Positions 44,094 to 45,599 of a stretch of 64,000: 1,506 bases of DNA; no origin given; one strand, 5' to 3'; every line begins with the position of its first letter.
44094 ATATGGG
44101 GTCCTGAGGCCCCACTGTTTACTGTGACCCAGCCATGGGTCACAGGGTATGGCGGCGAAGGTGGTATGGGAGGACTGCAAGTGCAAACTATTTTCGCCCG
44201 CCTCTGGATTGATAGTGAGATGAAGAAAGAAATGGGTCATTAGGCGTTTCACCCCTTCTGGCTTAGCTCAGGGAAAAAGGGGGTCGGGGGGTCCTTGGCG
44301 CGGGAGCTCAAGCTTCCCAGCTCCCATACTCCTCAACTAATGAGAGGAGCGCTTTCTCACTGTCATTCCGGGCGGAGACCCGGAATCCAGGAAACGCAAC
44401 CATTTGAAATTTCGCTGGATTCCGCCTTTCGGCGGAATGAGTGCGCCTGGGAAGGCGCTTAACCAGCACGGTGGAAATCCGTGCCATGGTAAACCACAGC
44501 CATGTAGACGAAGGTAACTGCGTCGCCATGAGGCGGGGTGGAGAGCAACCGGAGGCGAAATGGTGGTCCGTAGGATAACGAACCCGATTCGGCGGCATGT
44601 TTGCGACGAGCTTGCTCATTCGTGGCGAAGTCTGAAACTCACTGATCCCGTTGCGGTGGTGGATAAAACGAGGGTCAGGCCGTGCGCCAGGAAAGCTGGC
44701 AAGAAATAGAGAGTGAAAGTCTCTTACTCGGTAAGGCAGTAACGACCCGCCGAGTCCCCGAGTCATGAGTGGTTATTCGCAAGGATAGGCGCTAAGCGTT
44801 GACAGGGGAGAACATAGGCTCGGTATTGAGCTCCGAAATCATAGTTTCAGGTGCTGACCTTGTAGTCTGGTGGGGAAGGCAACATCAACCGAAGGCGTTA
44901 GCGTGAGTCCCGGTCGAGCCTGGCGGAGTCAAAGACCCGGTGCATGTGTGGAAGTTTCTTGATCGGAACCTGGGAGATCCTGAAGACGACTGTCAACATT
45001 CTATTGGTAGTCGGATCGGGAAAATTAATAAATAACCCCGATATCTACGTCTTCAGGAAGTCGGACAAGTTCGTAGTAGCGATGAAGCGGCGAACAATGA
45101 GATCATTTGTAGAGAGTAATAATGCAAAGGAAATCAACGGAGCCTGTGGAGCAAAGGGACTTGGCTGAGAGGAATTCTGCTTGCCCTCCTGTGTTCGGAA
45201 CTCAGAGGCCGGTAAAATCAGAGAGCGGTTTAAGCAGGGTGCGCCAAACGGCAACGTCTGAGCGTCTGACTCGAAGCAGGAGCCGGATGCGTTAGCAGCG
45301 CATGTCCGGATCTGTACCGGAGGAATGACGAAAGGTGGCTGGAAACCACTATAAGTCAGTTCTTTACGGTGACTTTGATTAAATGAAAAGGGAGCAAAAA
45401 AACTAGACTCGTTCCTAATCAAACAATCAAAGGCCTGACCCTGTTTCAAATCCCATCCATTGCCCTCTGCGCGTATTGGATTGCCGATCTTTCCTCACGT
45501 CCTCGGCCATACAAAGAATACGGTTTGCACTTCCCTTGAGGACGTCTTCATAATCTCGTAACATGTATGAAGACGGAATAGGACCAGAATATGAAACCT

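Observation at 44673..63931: Five same-strand copies of a ~770-bp non-coding element with group II intron hallmarks but no ORF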

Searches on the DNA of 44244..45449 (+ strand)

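Call 16: search_dna_similar(query=window:44673-45441:+, collection=plasmids, mode=distant, max_rows=25)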
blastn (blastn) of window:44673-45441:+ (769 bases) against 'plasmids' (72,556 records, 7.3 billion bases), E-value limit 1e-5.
Records with a match: 768; places in all: 784; records where one place covers at least 80% of the query: 0.
Best place of each record, by identity: 90-95% 1; 60-80% 767.
By first word of the organism name: Klebsiella 659; Escherichia 29; Enterobacter 20; Salmonella 16; Rhizobium 7; Citrobacter 6; Raoultella 4; Ralstonia 4; Burkholderia 4; Agrobacterium 3; and 11 more.
By predicted mobility (MOB-suite, as given by PLSDB): conjugative 551; non-mobilizable 169; mobilizable 48.
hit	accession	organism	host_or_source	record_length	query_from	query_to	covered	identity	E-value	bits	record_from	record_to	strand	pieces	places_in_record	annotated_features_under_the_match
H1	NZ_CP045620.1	Roseibium aggregatum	-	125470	12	304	38%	70.6%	1e-22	115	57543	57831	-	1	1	none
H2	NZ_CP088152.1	Mesorhizobium mediterraneum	Cicer arietinum L.,cell culture,radical ...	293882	10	305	38%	68.4%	2e-13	84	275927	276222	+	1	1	none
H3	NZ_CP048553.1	Agrobacterium tumefaciens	walnut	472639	10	305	38%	68.3%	7e-14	86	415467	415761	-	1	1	none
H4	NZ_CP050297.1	Mesorhizobium huakuii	Oxytropis kamtschatica,cell ...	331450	10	305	38%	68.3%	7e-14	86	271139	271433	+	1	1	none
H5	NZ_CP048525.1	Agrobacterium tumefaciens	walnut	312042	10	305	38%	68.3%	7e-14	86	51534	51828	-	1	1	none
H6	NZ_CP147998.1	Neorhizobium sp. EC2-8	-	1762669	10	305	38%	68.3%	7e-14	86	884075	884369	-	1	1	record has no annotation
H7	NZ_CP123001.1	Neorhizobium petrolearium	single cell,petroleum contaminated soil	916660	10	305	38%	68.3%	7e-14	86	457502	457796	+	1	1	none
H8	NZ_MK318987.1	Rhizobium rhizogenes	-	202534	10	305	38%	68.3%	3e-12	82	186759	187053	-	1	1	none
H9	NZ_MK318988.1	Rhizobium rhizogenes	-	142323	10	305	38%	68.3%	3e-12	82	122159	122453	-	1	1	none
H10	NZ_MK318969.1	Rhizobium rhizogenes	-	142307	10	305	38%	68.3%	3e-12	82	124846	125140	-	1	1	none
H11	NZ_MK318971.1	Rhizobium rhizogenes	-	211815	10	305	38%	68.3%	3e-12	82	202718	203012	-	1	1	none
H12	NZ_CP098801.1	Rhizobium anhuiense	Trifolium dubium,Cell culture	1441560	10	305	38%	68.0%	1e-11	80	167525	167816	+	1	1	record has no annotation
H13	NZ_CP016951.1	Cupriavidus taiwanensis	Mimosa,single cell,nodules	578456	10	307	39%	67.4%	5e-9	70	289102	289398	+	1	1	ltrA: group II intron reverse transcriptase/maturase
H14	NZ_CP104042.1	Rhizobium sp. WSM4643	Pisum sativum,Cell culture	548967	10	305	38%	67.4%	1e-9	72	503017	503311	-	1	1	none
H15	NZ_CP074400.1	Agrobacterium salinitolerans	Cotton,tiaaue sample,root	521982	10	301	38%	67.9%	4e-10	74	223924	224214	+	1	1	none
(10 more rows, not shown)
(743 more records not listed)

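Call 17: search_dna_similar(query=window:44673-45441:+, collection=phages, mode=distant, max_rows=15)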
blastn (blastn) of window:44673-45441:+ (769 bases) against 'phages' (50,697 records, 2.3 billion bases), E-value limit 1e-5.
Records with a match: 4; places in all: 4; records where one place covers at least 80% of the query: 0.
Best place of each record, by identity: 60-80% 4.
By first word of the organism name: Escherichia 2; Bacteriophage 1; Klebsiella 1.
By host as written in the record: Escherichia coli 2; - 1; Klebsiella pneumoniae ST15-VIM1 1.
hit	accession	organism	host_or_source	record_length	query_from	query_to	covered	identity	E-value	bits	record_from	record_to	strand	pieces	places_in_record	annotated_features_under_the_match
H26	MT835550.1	Bacteriophage sp.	human fecal samples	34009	10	304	38%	68.2%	7e-14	84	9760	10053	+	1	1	record has no annotation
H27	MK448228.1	Klebsiella phage ST15-VIM1phi2.1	Klebsiella pneumoniae ST15-VIM1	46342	82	275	25%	68.5%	3e-6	59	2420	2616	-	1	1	hypothetical protein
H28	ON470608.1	Escherichia phage vB_EcoS-733R5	Escherichia coli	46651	82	275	25%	68.5%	3e-6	59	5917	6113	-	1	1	none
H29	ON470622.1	Escherichia phage vB_EcoS-716R3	Escherichia coli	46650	82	275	25%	68.5%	3e-6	59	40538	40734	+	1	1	none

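Call 23: get_annotated_region(hit=H13, flank=3000)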
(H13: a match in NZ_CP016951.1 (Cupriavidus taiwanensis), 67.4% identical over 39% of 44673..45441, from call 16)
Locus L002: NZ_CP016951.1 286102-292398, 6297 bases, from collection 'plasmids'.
description: Cupriavidus taiwanensis strain SWF66294 plasmid unnamed, complete sequence
organism: Cupriavidus taiwanensis (NCBI taxid 164546)
taxonomy: Bacteria; Pseudomonadota; Betaproteobacteria; Burkholderiales; Burkholderiaceae; Cupriavidus; Cupriavidus taiwanensis
host: -; source: Mimosa,single cell,nodules; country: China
typing (MOB-suite, as given by PLSDB): conjugative; relaxase MOBH,MOBP; mating-pair formation MPF_T
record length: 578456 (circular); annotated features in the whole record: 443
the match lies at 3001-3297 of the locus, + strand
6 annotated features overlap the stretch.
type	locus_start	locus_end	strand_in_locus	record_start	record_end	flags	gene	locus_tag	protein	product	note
CDS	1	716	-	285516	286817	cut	-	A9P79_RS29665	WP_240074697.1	Tn3 family transposase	GO:0006313 - DNA transposition [Evidence IEA]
CDS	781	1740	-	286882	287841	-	-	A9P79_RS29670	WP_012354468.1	IS5-like element ISRta5 family transposase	GO:0006313 - DNA transposition [Evidence IEA]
CDS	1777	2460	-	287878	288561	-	-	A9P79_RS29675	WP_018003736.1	hypothetical protein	-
CDS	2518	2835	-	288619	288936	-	-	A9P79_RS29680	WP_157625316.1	DUF4158 domain-containing protein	-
CDS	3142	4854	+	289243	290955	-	ltrA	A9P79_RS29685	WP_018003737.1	group II intron reverse transcriptase/maturase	GO:0000373 - Group II intron splicing [Evidence IEA]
CDS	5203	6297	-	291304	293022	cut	-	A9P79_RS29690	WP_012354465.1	tannase/feruloyl esterase family alpha/beta hydrolase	-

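Call 24: get_annotated_region(hit=H1, flank=3000)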
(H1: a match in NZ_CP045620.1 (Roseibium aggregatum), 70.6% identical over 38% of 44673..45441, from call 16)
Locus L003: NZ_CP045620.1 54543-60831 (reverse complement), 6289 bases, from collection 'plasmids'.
description: Roseibium aggregatum strain RF14 plasmid unnamed3, complete sequence
organism: Roseibium aggregatum (NCBI taxid 187304)
taxonomy: Bacteria; Pseudomonadota; Alphaproteobacteria; Hyphomicrobiales; Stappiaceae; Roseibium; Roseibium aggregatum
host: -; source: -; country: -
typing (MOB-suite, as given by PLSDB): non-mobilizable; replicon rep_cluster_1952
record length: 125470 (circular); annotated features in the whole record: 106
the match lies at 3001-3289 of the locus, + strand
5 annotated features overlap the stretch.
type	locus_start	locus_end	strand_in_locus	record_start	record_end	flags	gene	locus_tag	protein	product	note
CDS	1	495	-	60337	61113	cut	-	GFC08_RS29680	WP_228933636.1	DUF5131 family protein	-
CDS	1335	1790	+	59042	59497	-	-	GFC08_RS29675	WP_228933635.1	hypothetical protein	-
CDS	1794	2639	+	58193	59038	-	-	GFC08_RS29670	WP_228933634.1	methyltransferase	-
CDS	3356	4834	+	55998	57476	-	ltrA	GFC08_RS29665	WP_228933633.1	group II intron reverse transcriptase/maturase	GO:0000373 - Group II intron splicing [Evidence IEA]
CDS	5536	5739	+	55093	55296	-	-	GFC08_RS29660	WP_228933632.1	trans-acting factor B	-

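Call 25: search_rna_families(sources=[L002, L003], threshold=evalue, max_evalue=0.1)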
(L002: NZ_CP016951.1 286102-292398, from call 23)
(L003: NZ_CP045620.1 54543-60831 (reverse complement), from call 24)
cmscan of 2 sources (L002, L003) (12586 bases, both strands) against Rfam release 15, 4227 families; matches with E-value up to 0.1: 4.
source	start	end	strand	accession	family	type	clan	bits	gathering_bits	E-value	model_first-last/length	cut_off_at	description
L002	3034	3256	+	RF02005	group-II-D1D4-6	Intron;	CL00102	200.6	49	7.6e-60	1-225/225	no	Group II catalytic intron D1-D4-6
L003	3032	3253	+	RF02005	group-II-D1D4-6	Intron;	CL00102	195.3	49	3.7e-58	1-225/225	no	Group II catalytic intron D1-D4-6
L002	4863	4937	+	RF00029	Intron_gpII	Intron;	-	40.3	40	3.7e-05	1-77/77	no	Group II catalytic intron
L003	4833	4908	+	RF00029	Intron_gpII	Intron;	-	39.2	40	6.9e-05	1-77/77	no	Group II catalytic intron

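Call 55: search_rna_families(sources=[L008, L009, L011], threshold=gathering)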
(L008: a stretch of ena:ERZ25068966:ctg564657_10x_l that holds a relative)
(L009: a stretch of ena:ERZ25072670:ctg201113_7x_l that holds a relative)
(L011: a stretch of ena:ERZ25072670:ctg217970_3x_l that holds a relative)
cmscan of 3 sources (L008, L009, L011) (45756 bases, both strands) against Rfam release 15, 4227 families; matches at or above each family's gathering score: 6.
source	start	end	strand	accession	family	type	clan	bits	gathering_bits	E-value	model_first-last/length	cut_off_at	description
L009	4345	4567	-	RF02005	group-II-D1D4-6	Intron;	CL00102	172.8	49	2.1e-50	1-225/225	no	Group II catalytic intron D1-D4-6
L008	13191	13413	-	RF02005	group-II-D1D4-6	Intron;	CL00102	169.5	49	2.3e-49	1-225/225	no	Group II catalytic intron D1-D4-6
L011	6109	6331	-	RF02005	group-II-D1D4-6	Intron;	CL00102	160.8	49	1.4e-46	1-225/225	no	Group II catalytic intron D1-D4-6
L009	410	632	-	RF02005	group-II-D1D4-6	Intron;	CL00102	160.5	49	1.7e-46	1-225/225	no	Group II catalytic intron D1-D4-6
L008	13577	13916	+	RF02005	group-II-D1D4-6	Intron;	CL00102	79.2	49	1.3e-20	1-225/225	no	Group II catalytic intron D1-D4-6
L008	13968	14041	+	RF00029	Intron_gpII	Intron;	-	41.8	40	5.9e-05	1-77/77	no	Group II catalytic intron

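Call 70: search_rna_families(source=window, start=44244, end=44690, threshold=evalue, max_evalue=1, show_alignments=1)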
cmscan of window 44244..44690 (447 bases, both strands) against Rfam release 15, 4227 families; matches with E-value up to 1: 1.
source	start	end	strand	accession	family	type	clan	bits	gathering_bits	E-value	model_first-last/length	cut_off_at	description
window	44522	44682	+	RF02001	group-II-D1D4-3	Intron;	CL00102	21.7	32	0.023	1-170/170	no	Group II catalytic intron D1-D4-3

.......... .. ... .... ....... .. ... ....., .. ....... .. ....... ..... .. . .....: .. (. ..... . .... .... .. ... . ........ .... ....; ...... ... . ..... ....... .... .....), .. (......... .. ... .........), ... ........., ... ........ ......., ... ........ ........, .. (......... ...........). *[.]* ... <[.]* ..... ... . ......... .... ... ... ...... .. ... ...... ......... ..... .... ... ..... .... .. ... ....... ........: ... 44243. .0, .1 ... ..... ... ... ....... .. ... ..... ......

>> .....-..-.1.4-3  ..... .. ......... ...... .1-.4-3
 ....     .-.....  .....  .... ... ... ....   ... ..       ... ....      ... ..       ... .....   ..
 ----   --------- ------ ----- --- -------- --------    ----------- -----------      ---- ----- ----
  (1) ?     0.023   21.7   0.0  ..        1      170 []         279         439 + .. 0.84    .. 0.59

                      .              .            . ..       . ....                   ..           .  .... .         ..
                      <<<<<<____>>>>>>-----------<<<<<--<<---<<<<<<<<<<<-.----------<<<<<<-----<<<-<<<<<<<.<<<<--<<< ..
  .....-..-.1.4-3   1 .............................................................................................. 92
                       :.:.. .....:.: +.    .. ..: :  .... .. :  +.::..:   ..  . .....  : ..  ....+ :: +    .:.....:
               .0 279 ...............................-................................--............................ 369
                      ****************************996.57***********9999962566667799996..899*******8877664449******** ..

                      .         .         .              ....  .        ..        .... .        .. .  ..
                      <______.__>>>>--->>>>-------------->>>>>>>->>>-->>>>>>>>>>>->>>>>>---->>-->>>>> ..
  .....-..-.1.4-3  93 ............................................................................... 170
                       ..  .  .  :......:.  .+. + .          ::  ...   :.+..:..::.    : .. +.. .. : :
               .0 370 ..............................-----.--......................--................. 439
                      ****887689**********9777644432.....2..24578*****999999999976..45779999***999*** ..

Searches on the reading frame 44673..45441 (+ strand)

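Call 26: search_protein_families(library=pfam, proteins=[L003:3356-4834:+, L002:3142-4854:+], max_evalue=0.001)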
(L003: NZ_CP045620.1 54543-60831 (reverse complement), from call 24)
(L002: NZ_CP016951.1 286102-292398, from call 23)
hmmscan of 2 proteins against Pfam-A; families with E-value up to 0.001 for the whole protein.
L003:3356-4834:+ (492 aa): 1 family
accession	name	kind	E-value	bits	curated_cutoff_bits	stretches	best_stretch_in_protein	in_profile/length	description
PF00078.32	RVT_1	-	8.5e-38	130.6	29.6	1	137-367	1-204/205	Reverse transcriptase (RNA-dependent DNA polymerase)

L002:3142-4854:+ (570 aa): 1 family
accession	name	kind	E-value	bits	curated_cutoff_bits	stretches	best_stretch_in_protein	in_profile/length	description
PF00078.32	RVT_1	-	3.6e-40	138.3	29.6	1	217-447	1-204/205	Reverse transcriptase (RNA-dependent DNA polymerase)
